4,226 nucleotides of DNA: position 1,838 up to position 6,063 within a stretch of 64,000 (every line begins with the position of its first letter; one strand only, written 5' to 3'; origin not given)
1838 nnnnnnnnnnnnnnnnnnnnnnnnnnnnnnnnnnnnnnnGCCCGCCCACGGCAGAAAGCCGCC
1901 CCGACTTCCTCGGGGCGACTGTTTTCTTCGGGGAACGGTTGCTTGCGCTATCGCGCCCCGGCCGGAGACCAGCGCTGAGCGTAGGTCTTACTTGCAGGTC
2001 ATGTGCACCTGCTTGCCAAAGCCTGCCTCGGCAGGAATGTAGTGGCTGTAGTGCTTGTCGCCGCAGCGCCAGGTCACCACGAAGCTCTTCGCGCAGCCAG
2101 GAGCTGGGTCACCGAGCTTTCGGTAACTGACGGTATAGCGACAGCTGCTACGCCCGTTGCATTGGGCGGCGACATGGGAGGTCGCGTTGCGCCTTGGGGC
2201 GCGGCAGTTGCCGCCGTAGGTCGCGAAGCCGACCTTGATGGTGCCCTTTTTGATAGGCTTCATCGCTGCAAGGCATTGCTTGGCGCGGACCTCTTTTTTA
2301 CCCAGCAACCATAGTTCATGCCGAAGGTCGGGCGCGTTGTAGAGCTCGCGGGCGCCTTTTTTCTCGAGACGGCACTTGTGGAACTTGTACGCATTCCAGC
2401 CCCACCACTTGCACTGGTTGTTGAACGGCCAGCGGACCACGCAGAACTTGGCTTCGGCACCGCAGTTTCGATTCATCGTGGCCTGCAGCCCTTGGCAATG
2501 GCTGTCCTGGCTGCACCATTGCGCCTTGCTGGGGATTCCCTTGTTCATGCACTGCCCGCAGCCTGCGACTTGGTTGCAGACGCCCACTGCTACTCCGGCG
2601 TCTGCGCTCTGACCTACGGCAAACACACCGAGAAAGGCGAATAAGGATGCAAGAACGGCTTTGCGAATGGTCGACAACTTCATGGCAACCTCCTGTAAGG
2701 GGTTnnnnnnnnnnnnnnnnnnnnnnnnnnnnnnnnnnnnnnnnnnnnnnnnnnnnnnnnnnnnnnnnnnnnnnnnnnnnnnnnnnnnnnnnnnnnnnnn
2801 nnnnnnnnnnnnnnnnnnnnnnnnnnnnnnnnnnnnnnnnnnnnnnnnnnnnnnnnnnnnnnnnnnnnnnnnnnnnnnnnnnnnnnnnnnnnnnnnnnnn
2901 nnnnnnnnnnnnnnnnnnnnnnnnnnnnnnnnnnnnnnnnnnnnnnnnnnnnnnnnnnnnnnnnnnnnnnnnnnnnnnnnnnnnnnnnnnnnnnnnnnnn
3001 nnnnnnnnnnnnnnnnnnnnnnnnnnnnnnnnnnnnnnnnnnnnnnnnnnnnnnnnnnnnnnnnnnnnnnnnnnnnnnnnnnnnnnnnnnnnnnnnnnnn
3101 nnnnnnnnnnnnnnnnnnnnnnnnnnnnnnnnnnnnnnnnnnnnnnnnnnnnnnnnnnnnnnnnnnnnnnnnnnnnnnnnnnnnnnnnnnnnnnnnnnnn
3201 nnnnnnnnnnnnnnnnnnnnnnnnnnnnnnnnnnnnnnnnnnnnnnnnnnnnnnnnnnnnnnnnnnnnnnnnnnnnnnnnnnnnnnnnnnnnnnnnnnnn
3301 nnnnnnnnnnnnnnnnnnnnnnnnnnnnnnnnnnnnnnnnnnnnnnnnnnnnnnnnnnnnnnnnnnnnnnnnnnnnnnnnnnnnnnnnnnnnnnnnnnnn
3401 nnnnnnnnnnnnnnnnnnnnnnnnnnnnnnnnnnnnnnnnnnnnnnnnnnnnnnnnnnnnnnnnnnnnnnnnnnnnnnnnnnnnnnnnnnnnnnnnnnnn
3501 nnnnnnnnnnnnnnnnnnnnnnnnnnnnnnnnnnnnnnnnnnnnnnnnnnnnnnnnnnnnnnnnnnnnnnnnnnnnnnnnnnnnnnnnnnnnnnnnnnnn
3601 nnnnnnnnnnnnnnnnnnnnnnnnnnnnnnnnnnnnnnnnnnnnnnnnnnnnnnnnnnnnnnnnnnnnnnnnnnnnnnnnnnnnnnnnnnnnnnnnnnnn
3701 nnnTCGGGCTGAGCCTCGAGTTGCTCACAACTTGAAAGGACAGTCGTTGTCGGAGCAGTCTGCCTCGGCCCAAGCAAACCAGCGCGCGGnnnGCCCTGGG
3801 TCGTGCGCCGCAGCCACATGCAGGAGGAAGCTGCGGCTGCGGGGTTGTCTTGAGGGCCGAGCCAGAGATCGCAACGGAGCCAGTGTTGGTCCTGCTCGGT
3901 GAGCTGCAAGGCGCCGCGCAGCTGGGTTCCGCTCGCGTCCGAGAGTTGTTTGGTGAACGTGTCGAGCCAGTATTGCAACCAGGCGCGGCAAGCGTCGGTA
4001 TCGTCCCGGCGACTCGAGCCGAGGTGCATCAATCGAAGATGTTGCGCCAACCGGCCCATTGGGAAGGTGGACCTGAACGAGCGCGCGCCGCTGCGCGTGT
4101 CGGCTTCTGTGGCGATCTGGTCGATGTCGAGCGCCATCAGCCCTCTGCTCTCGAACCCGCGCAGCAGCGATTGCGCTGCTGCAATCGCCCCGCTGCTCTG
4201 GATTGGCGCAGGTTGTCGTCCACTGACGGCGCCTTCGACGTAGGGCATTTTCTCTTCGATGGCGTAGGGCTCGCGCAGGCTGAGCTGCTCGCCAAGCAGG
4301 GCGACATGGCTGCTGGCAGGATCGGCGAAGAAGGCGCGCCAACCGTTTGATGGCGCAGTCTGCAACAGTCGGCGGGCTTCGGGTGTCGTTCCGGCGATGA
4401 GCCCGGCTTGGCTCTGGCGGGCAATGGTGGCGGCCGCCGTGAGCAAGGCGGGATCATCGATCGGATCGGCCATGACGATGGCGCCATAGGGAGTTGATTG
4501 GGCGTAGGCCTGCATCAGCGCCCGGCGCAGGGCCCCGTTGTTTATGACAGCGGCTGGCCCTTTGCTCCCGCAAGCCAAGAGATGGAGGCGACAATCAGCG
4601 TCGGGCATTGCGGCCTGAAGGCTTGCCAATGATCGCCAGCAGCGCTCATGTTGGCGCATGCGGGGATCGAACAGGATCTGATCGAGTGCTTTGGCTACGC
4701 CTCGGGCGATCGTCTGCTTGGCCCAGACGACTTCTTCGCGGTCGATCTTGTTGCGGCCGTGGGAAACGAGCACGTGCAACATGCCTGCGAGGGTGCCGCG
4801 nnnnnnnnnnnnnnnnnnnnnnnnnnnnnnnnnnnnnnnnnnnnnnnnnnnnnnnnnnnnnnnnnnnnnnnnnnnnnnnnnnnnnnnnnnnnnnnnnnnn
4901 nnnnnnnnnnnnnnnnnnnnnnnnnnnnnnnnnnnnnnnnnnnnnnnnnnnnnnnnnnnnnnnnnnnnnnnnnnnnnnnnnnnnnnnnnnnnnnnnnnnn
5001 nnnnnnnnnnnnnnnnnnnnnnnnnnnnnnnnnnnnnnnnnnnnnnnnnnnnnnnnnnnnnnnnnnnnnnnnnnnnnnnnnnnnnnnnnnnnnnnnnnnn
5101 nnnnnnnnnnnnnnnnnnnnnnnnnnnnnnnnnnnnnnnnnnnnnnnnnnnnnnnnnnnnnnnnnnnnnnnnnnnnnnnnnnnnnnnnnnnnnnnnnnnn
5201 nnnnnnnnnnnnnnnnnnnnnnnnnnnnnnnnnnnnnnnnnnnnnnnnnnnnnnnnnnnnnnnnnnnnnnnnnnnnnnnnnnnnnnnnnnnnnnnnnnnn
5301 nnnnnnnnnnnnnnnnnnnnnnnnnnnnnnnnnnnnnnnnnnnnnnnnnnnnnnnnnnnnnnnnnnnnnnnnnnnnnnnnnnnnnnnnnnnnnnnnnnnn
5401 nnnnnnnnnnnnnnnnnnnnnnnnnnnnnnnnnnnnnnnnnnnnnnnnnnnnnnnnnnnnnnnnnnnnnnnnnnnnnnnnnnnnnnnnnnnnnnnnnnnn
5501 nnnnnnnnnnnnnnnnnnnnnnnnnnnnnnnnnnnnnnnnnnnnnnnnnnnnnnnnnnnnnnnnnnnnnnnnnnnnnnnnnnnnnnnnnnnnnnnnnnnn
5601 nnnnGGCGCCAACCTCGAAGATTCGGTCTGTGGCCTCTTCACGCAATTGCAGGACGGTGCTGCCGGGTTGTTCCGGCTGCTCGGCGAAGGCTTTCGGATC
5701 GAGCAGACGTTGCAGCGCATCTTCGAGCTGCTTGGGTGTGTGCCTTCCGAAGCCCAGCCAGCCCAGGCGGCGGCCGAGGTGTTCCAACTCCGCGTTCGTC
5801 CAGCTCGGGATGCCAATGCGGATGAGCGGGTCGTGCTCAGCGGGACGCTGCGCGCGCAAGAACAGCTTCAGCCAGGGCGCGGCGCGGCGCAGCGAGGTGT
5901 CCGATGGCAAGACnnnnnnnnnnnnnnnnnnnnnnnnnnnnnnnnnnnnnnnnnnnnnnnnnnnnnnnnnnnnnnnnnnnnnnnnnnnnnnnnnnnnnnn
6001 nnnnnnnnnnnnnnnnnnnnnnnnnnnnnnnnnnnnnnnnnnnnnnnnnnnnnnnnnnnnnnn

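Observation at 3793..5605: FHA, TssB-like and TssC-like domains fused to the C-terminus of a kinase-WD40 giant; the only TssB-like sequence in the locus is this fused one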

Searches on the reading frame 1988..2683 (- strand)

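Call 12: search_protein_families(library=pfam, proteins=[window:1988-2683:-], max_evalue=0.001)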
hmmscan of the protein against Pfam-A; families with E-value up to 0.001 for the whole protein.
window:1988-2683:- (231 aa): 1 family
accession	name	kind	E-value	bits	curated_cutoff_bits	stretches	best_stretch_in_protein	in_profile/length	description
PF02140.24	SUEL_Lectin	-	4.6e-05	24.2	31.4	1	157-207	31-80/80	D-galactoside/L-rhamnose binding SUEL lectin domain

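Call 72: search_protein_families(library=phrogs, proteins=[window:1988-2683:-], max_evalue=0.01)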
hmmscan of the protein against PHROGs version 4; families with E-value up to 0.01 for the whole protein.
window:1988-2683:- (231 aa): 1 family
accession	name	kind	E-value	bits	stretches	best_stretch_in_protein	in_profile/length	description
phrog_32149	-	unknown function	0.0091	16.9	0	76-112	9-48/48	-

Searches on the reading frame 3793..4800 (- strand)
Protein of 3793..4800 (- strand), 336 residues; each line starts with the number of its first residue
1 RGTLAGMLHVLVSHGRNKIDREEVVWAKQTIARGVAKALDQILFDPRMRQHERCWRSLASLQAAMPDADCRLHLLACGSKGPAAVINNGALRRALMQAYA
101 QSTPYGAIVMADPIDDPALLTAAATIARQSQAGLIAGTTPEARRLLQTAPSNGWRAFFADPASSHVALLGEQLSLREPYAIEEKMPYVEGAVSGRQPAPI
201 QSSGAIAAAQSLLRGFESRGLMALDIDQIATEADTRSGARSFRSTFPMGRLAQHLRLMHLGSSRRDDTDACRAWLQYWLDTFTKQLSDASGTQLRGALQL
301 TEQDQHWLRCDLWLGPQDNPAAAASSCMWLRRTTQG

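Call 7: search_protein_families(library=pfam, proteins=[window:3793-4800:-], max_evalue=10)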
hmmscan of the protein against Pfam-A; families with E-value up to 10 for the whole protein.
window:3793-4800:- (336 aa): 2 families
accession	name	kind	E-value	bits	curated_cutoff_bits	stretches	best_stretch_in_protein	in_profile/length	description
PF05943.17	VipB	-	2.2e-06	27.4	27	1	30-222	6-230/301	EvpB/VC_A0108, tail sheath N-terminal domain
PF04192.17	Utp21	-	0.29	11.4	30.8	1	240-305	122-187/209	Utp21 specific WD40 associated putative domain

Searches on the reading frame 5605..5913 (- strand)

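Call 48: search_protein_families(library=pfam, proteins=[window:5605-5913:-], max_evalue=1)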
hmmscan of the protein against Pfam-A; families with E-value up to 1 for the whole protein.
window:5605-5913:- (103 aa): 2 families
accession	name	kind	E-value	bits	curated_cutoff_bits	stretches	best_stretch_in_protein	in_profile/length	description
PF13503.11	DUF4123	-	0.029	15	25.8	1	5-72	34-86/119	Domain of unknown function (DUF4123)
PF06754.17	PhnG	-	0.22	12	32.4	1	57-102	12-58/142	Phosphonate metabolism protein PhnG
